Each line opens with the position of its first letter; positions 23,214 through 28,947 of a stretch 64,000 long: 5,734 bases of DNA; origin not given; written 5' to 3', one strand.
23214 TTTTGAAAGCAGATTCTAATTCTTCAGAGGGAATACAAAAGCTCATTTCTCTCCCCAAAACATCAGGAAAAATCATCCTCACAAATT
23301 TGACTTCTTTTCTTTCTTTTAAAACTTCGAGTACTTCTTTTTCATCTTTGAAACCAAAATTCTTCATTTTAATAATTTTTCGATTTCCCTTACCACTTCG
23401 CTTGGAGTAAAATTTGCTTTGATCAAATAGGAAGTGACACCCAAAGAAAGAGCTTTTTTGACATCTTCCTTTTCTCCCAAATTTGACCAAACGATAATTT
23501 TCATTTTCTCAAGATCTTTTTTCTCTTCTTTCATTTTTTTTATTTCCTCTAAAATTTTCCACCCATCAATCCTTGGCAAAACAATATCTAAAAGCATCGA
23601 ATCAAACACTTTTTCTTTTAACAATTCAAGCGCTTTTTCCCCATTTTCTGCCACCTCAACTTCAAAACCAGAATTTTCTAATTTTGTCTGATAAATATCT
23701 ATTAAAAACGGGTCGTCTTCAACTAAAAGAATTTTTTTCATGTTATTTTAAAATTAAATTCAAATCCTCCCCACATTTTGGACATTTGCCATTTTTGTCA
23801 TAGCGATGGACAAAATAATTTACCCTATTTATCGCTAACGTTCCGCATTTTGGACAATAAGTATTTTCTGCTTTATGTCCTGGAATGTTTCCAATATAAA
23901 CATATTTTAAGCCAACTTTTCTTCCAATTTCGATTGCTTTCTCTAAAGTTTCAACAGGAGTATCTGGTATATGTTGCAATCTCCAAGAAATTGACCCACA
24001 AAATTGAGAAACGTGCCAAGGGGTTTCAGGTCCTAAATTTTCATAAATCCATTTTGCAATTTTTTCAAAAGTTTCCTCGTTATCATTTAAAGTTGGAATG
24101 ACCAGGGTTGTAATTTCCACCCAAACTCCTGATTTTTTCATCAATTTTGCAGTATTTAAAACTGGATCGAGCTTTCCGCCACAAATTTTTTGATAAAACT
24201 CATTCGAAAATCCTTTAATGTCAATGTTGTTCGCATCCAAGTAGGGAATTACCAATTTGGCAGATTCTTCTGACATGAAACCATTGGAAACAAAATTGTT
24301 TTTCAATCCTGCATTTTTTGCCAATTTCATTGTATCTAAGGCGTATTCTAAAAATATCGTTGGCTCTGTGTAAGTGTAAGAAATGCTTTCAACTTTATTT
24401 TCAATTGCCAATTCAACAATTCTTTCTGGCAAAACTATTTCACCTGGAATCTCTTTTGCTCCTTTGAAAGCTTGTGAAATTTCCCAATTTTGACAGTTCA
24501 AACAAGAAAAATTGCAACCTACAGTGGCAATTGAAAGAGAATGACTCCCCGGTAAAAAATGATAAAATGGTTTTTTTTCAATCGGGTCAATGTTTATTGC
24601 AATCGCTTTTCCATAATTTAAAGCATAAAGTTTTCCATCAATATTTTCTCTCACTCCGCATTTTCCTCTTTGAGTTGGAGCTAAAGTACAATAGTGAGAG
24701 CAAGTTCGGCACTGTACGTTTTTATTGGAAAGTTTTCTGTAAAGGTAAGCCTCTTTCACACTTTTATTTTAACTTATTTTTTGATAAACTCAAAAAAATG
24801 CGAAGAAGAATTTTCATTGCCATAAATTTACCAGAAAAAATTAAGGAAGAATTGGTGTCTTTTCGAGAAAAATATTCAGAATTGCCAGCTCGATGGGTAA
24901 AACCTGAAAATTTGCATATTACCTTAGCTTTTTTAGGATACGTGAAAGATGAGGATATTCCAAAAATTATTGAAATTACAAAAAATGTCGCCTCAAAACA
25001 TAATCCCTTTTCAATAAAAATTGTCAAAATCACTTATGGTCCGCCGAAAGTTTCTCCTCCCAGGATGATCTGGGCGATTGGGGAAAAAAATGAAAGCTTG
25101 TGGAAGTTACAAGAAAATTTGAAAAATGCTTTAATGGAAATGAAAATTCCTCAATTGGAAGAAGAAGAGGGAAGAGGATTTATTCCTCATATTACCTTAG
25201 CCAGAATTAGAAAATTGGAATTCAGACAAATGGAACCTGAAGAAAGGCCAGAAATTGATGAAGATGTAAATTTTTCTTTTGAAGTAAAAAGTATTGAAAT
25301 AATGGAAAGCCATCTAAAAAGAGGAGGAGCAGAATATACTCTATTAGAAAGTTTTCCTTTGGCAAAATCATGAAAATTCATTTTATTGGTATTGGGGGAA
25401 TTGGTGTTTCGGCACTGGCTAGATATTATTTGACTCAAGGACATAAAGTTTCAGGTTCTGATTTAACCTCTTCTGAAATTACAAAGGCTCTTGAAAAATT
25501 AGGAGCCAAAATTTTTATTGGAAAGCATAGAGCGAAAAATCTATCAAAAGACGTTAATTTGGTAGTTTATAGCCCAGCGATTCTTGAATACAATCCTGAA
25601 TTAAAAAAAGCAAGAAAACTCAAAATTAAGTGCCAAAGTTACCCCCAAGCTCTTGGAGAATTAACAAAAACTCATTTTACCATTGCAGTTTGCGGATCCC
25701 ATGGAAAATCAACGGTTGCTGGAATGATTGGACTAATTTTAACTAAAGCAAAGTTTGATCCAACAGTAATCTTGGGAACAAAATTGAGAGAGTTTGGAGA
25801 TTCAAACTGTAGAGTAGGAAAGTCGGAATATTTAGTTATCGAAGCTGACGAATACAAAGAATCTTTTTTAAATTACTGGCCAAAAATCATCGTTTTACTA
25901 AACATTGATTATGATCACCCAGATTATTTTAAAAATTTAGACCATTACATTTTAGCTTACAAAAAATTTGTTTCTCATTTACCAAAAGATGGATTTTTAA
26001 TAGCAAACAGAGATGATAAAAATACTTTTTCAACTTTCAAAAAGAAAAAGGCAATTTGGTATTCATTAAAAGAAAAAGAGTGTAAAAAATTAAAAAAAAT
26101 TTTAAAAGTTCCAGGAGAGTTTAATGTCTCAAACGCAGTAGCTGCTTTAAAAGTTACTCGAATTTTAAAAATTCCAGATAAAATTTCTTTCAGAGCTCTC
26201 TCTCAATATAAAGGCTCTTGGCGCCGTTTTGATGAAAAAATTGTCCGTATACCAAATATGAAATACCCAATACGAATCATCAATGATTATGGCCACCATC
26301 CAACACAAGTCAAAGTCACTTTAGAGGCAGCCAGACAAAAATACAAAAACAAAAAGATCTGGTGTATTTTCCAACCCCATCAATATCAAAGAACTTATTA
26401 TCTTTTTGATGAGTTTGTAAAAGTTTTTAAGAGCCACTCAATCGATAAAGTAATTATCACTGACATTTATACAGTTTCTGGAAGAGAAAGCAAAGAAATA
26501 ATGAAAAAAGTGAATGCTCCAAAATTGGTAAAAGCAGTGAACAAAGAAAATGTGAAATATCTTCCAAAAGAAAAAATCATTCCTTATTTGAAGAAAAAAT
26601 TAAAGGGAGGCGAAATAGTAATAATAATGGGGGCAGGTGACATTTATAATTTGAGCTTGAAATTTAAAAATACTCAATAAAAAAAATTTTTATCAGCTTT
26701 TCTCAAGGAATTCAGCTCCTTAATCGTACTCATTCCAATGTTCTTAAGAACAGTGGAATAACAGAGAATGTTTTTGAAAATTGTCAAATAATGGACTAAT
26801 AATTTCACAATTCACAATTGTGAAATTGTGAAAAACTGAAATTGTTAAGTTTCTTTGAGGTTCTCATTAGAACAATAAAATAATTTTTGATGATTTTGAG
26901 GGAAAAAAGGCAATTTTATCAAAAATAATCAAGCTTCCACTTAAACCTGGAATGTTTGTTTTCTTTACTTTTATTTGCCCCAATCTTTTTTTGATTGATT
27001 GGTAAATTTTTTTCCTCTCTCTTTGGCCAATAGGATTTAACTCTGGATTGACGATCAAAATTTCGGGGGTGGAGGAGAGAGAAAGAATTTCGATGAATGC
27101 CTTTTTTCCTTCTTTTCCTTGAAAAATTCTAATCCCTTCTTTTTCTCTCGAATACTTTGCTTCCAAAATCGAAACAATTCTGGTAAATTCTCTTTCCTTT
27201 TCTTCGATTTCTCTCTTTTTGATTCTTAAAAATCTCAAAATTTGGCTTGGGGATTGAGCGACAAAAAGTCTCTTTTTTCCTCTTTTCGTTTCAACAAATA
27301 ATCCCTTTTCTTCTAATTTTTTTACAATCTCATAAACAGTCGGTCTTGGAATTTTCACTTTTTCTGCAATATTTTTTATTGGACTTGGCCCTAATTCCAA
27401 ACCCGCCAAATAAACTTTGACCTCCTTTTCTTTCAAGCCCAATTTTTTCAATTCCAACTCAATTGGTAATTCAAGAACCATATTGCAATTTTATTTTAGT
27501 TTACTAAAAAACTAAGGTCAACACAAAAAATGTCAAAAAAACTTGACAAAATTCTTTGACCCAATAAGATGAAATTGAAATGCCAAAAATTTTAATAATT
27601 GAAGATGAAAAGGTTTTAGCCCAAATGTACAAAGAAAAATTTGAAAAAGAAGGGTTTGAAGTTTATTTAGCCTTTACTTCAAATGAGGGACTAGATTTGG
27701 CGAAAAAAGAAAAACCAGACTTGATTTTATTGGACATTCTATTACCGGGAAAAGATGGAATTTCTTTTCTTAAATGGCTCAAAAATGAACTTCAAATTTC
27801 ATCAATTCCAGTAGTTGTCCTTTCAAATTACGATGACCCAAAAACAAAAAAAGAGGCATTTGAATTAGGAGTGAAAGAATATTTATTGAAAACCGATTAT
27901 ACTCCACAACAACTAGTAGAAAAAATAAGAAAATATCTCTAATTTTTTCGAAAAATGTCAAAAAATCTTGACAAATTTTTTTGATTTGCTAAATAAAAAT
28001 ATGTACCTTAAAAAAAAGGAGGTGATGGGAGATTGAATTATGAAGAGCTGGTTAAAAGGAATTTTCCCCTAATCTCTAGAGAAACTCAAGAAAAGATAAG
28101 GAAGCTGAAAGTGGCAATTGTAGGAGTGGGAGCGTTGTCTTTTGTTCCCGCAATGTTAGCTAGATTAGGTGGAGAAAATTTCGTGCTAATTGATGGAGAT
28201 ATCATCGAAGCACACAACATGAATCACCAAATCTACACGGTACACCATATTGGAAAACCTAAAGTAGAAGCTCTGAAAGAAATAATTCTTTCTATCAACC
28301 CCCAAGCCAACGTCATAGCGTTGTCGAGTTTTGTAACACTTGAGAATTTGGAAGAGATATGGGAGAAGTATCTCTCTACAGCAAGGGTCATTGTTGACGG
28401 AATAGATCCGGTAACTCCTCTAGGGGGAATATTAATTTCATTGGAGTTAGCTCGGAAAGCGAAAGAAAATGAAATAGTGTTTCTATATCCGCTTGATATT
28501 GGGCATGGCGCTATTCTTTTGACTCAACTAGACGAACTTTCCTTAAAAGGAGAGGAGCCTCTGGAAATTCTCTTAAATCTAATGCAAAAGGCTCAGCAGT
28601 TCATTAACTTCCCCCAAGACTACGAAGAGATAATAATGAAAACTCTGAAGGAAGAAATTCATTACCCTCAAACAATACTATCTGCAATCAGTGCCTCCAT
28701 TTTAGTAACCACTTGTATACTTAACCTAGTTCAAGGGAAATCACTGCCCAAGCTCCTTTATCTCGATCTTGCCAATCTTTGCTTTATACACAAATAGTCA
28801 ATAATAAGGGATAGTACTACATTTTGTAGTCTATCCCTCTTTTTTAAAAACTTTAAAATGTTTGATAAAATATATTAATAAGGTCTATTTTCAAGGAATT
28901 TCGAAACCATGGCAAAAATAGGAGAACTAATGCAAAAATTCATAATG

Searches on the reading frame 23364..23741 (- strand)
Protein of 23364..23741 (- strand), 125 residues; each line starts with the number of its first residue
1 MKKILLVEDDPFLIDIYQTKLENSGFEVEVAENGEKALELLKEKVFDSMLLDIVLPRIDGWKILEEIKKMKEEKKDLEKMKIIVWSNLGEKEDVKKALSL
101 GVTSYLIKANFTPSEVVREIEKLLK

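Call 49: search_protein_families(library=pfam, proteins=[window:23364-23741:-], max_evalue=0.01)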
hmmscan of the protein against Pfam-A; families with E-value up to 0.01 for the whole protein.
window:23364-23741:- (125 aa): 3 families
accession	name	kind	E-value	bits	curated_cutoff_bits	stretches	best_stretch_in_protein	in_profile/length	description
PF00072.30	Response_reg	-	2e-23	83.1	30.2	1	4-118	1-108/111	Response regulator receiver domain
PF23198.2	PDE8A_N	-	0.0035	17.7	29.6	1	13-75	22-85/147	PDE8A-like, N-terminal domain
PF02589.21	LUD_dom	-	0.0063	16.7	22.6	1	18-111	5-94/189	LUD domain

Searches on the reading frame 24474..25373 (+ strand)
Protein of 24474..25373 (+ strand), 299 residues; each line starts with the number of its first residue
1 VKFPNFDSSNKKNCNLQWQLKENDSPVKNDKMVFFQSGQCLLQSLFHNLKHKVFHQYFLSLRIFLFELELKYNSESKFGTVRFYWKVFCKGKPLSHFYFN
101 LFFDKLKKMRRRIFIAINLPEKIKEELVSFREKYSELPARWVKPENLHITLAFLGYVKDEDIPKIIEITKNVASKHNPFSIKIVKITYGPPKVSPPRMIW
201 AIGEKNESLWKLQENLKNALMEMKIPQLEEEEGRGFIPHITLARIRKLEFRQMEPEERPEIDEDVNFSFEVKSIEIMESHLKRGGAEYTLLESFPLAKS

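Call 20: search_protein_families(library=pfam, proteins=[window:24474-25373:+])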
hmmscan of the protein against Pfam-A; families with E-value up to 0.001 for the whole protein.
window:24474-25373:+ (299 aa): 4 families
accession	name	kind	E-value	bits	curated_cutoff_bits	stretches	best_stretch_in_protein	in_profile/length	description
PF02834.22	LigT_PEase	-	9.5e-25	87.1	23.3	2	118-200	2-87/87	LigT like Phosphoesterase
PF13563.12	2_5_RNA_ligase2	-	4.9e-11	43.3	27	1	120-280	2-149/152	2'-5' RNA ligase superfamily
PF10469.15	AKAP7_NLS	-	4.4e-07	30.4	24.4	1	121-256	19-160/208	AKAP7 2'5' RNA ligase-like domain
PF09749.15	HVSL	-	0.00043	20.2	26.8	1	122-267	64-213/242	Uncharacterised conserved protein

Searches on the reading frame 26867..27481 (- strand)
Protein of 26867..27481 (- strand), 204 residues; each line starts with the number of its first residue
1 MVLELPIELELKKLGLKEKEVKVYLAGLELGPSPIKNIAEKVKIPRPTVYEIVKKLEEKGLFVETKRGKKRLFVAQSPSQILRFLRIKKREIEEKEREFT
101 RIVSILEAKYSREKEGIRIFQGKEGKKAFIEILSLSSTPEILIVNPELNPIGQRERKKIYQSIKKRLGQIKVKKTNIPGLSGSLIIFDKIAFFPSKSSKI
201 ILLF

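Call 20: search_protein_families(library=pfam, proteins=[window:26867-27481:-])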
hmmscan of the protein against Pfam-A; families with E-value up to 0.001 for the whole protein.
window:26867-27481:- (204 aa): 5 families
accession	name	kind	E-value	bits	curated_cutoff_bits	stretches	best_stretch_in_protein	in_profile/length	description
PF01978.25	TrmB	-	2.8e-18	66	25.6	1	11-78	1-67/68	Sugar-specific transcriptional regulator TrmB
PF13412.12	HTH_24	-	1.8e-05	24.7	21.9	1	34-61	19-46/48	Winged helix-turn-helix DNA-binding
PF02082.26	Rrf2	-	7.3e-05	23.4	30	1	23-70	13-60/132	Iron-dependent Transcriptional regulator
PF01047.28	MarR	-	0.00044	20.5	24.6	0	30-61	15-46/59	MarR family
PF13463.12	HTH_27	-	0.00069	20.3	22.2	0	29-75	15-63/68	Winged helix DNA-binding domain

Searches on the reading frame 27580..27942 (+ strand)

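Call 20: search_protein_families(library=pfam, proteins=[window:27580-27942:+])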
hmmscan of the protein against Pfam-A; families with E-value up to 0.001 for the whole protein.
window:27580-27942:+ (120 aa): 1 family
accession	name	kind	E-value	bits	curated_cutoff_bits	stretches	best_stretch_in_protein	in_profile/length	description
PF00072.30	Response_reg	-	9.8e-24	84.1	30.2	1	4-117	1-111/111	Response regulator receiver domain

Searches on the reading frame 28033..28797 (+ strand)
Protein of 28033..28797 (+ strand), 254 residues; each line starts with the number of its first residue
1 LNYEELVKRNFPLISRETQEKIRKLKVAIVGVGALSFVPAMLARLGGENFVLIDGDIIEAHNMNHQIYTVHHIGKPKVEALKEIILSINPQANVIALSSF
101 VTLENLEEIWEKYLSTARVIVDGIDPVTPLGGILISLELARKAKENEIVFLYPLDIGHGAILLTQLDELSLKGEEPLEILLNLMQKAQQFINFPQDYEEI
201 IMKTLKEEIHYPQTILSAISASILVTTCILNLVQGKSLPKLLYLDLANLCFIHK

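Call 20: search_protein_families(library=pfam, proteins=[window:28033-28797:+])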
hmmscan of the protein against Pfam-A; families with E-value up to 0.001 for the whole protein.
window:28033-28797:+ (254 aa): 1 family
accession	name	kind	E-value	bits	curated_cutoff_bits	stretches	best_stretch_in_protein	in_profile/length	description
PF00899.27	ThiF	-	2.8e-25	89.3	28.1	1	10-127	6-121/238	ThiF family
